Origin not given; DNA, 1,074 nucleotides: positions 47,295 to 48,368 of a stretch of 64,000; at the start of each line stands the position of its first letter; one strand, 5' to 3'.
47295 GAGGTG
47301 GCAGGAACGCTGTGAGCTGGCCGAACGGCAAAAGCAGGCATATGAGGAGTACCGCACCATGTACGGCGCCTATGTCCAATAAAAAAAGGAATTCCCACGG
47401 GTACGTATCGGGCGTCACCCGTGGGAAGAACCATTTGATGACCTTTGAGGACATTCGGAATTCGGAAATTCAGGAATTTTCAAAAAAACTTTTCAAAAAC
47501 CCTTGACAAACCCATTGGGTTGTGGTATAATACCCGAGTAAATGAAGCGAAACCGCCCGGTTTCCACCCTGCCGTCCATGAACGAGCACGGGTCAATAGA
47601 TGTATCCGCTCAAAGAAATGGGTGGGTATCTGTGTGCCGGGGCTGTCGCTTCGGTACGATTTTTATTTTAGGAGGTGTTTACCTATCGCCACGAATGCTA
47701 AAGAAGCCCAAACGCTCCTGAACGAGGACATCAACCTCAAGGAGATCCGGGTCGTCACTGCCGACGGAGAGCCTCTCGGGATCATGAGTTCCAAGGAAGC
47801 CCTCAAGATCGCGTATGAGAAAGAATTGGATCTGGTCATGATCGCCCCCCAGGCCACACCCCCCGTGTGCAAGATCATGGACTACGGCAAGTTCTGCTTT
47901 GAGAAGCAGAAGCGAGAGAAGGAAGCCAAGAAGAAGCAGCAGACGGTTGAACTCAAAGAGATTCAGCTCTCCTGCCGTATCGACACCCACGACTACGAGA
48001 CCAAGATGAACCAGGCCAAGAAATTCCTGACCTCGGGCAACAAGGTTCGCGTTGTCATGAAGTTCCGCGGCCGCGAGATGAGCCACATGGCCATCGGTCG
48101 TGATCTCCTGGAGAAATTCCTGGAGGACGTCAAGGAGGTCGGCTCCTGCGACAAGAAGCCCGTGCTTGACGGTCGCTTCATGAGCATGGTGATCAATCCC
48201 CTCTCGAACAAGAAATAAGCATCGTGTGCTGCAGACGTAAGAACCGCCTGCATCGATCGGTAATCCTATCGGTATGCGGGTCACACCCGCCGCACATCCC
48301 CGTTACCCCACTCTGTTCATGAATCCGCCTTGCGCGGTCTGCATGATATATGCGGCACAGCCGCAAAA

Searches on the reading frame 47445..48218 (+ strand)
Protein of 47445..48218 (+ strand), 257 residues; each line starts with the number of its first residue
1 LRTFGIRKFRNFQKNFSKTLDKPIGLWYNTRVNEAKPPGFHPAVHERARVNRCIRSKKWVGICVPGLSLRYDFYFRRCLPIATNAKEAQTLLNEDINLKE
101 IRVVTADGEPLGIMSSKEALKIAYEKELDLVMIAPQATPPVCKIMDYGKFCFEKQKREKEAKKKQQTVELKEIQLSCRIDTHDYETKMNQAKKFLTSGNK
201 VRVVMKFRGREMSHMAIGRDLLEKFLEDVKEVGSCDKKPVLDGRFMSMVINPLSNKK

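Call 13: search_protein_families(library=pfam, proteins=[window:47445-48218:+])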
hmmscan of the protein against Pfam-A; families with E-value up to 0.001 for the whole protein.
window:47445-48218:+ (257 aa): 2 families
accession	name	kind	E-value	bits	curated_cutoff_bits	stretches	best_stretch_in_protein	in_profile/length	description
PF00707.27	IF3_C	-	1.1e-33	115.4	34.8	1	168-252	1-85/86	Translation initiation factor IF-3, C-terminal domain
PF05198.21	IF3_N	-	5.8e-32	110.1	26.9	1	92-161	1-70/70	Translation initiation factor IF-3, N-terminal domain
